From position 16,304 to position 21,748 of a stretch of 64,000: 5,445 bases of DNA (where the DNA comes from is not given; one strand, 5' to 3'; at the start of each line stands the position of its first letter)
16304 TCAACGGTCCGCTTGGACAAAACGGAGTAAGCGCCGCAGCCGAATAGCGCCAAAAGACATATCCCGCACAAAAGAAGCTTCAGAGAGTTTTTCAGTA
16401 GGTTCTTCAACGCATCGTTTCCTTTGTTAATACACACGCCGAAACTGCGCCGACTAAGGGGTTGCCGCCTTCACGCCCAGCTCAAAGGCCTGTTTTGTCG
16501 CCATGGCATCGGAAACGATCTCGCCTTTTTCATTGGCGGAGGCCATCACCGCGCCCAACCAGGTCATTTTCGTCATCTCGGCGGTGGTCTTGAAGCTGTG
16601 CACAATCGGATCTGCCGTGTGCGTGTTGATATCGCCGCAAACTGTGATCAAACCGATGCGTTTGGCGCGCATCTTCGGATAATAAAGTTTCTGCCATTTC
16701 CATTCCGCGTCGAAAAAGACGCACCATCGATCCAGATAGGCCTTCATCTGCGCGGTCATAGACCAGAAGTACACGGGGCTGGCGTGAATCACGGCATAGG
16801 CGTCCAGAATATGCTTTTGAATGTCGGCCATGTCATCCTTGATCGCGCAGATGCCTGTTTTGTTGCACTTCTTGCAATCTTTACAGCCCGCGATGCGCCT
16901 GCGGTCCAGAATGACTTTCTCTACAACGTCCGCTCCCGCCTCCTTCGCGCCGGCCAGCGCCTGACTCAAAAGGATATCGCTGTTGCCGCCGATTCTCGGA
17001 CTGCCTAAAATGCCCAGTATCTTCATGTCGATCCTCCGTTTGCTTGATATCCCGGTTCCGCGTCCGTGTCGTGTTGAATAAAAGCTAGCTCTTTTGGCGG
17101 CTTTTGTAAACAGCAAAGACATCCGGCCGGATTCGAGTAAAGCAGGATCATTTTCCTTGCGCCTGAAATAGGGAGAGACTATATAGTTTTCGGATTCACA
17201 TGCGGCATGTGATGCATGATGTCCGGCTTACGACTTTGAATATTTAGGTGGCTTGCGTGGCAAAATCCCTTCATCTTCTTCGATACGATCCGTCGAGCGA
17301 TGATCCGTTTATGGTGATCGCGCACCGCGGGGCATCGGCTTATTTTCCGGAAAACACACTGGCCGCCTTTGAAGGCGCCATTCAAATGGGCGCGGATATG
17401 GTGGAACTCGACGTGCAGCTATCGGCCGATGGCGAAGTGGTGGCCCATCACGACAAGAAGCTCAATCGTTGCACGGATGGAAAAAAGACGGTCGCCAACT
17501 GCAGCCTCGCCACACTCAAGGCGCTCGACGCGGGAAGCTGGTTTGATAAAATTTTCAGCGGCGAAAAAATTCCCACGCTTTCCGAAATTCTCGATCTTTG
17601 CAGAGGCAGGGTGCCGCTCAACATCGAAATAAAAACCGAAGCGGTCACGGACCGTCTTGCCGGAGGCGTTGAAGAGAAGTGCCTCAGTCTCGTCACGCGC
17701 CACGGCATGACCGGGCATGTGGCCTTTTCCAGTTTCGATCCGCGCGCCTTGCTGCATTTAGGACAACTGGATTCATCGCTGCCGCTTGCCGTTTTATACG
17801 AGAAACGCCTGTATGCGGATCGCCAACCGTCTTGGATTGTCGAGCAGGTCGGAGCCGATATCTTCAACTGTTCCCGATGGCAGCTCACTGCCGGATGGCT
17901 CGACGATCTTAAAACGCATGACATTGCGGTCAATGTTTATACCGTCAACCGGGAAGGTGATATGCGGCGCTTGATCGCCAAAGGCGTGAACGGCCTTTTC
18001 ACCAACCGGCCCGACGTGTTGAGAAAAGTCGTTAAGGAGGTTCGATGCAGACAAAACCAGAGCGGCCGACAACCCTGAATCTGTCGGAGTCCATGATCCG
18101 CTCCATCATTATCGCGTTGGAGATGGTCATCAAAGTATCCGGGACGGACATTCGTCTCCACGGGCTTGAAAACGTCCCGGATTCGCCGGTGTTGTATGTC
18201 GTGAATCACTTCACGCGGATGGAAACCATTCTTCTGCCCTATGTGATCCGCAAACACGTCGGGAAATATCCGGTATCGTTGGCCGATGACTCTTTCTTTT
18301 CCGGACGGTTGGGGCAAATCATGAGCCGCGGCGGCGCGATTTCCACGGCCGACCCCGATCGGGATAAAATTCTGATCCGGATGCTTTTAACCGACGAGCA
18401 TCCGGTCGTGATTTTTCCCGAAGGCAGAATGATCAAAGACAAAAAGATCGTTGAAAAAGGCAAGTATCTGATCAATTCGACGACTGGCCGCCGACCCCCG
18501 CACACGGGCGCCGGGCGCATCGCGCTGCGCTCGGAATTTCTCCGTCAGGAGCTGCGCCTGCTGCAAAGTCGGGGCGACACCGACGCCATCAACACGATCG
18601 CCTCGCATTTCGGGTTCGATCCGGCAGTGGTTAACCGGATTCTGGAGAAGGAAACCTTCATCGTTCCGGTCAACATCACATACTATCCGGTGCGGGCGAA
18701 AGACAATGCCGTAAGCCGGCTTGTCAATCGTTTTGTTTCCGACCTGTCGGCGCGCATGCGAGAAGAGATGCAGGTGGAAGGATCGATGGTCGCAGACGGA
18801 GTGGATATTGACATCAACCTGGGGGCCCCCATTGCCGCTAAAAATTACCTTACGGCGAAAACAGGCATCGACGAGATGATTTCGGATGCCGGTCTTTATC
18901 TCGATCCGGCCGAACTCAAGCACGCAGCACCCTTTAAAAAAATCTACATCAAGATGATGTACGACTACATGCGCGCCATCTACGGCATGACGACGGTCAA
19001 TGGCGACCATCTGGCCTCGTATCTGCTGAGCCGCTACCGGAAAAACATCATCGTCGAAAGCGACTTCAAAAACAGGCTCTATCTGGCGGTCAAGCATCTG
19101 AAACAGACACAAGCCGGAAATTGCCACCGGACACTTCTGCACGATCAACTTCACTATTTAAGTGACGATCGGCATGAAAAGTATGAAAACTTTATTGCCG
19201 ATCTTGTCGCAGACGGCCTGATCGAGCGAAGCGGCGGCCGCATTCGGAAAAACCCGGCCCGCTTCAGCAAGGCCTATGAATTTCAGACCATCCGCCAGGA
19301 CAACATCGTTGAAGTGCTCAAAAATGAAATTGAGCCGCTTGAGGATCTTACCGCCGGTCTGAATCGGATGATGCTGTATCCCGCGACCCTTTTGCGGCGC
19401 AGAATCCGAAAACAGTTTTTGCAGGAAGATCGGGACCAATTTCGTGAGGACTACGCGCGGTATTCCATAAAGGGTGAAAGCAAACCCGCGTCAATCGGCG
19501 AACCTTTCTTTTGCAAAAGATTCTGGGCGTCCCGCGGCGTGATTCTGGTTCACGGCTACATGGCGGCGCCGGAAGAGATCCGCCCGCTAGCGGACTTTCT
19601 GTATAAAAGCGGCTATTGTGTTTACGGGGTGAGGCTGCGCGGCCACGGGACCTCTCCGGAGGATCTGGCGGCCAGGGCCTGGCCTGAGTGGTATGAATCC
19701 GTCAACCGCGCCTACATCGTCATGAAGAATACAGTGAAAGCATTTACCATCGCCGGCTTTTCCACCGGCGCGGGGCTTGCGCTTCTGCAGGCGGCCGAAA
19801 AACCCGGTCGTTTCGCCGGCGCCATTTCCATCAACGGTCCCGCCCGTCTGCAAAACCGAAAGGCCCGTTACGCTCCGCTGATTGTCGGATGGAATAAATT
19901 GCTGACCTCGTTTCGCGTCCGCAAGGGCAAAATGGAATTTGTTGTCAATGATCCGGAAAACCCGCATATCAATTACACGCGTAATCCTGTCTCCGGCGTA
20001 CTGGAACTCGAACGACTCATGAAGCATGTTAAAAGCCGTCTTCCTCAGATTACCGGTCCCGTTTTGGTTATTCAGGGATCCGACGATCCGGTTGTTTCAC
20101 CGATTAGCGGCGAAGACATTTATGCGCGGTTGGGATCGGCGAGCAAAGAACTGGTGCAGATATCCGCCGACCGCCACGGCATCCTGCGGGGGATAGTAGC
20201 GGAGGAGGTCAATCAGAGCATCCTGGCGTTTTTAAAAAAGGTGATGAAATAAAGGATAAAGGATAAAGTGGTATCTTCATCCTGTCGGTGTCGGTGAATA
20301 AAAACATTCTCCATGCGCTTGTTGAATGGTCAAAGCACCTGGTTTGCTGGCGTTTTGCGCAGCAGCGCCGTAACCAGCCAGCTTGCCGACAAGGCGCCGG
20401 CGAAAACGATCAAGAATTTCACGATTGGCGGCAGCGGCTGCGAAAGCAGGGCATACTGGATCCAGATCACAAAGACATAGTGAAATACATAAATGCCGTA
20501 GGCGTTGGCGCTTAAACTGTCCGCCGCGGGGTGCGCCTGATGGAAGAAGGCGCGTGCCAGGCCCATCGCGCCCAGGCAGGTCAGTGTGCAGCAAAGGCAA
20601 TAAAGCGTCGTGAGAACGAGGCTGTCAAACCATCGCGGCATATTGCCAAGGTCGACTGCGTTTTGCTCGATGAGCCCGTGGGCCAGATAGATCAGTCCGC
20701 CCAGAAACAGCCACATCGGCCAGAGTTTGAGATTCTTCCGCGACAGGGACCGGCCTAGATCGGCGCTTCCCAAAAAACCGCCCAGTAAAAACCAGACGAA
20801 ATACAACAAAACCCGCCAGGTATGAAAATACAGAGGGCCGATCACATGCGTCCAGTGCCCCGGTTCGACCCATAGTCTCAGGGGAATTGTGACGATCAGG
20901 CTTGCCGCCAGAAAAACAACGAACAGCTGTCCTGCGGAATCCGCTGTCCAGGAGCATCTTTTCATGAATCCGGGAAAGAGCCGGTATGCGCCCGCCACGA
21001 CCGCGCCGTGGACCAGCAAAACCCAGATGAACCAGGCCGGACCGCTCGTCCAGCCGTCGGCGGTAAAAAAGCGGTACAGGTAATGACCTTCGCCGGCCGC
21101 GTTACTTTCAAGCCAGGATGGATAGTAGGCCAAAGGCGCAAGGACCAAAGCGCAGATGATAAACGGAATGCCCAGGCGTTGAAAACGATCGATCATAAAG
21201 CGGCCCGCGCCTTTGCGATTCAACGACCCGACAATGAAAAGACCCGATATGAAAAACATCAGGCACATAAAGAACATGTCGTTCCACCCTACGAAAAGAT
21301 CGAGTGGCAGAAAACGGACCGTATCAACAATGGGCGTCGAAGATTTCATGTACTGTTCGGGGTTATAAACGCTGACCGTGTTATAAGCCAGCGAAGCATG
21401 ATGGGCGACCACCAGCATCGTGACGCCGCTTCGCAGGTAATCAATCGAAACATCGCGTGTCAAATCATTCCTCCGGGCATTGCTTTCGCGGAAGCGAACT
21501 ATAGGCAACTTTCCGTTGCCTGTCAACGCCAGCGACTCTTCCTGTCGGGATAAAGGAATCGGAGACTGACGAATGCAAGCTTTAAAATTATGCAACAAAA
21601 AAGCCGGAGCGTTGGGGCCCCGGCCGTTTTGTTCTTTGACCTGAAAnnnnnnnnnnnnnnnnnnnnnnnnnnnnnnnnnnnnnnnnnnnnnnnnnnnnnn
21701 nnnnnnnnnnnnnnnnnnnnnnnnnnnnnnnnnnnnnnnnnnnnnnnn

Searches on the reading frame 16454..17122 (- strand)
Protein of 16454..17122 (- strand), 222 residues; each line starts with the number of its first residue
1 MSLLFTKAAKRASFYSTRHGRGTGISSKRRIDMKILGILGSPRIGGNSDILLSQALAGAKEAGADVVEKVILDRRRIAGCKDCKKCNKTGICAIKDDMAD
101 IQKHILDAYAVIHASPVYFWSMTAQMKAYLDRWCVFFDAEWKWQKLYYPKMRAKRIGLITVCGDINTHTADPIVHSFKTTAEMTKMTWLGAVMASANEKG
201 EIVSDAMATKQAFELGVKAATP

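Call 46: search_protein_families(library=pfam, max_evalue=0.00001, proteins=[window:16454-17122:-])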
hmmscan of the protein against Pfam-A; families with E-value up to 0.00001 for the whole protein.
window:16454-17122:- (222 aa): 2 families
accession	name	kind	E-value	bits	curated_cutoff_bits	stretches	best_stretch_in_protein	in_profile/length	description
PF03358.20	FMN_red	-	2.7e-18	66.4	24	1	33-164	1-117/152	NADPH-dependent FMN reductase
PF02525.22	Flavodoxin_2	-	1.5e-15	57.9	27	1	33-205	1-185/198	Flavodoxin-like fold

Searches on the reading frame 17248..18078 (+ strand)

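Call 46: search_protein_families(library=pfam, max_evalue=0.00001, proteins=[window:17248-18078:+])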
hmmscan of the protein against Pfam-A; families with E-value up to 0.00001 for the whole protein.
window:17248-18078:+ (276 aa): 1 family
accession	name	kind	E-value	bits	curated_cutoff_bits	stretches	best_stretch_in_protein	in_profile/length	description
PF03009.23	GDPD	-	1.1e-51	176.7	23.6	1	26-256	1-243/244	Glycerophosphoryl diester phosphodiesterase family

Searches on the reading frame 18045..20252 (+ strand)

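Call 13: search_protein_families(library=pfam, max_evalue=0.001, proteins=[window:18045-20252:+])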
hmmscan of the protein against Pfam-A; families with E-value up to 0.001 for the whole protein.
window:18045-20252:+ (735 aa): 5 families
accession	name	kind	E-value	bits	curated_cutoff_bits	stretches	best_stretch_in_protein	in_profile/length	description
PF12146.15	Hydrolase_4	-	8.2e-24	84.7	27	1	499-714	7-235/239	Serine aminopeptidase, S33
PF00561.26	Abhydrolase_1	-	8.7e-14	52.2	25.8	1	499-599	3-105/245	alpha/beta hydrolase fold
PF01553.26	Acyltransferase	-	1.1e-11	45.1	23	1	36-163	2-122/132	Acyltransferase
PF12697.13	Abhydrolase_6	-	2.3e-10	41.9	26.3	1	499-689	1-184/217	Alpha/beta hydrolase family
PF00326.27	Peptidase_S9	-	0.00013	21.9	22.6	0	569-735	68-211/213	Prolyl oligopeptidase family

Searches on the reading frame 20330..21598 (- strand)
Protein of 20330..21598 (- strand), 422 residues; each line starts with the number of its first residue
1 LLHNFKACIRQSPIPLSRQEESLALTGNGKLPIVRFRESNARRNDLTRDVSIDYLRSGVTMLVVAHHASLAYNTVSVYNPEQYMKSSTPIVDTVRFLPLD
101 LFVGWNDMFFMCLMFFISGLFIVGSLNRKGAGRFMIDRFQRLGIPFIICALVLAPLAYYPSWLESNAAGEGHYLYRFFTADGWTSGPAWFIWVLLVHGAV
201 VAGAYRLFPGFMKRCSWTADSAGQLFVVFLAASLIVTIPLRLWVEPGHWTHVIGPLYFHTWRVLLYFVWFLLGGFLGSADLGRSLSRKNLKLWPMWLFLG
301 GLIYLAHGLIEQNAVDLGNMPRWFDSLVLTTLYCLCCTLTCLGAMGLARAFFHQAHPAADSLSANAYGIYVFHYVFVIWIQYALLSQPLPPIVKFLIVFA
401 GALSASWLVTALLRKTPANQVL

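Call 13: search_protein_families(library=pfam, max_evalue=0.001, proteins=[window:20330-21598:-])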
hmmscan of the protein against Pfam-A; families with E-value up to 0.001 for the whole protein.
window:20330-21598:- (422 aa): 1 family
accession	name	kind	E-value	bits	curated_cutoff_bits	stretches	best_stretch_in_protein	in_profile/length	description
PF01757.29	Acyl_transf_3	-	1.4e-30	106.9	31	1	50-410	2-325/326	Acyltransferase domain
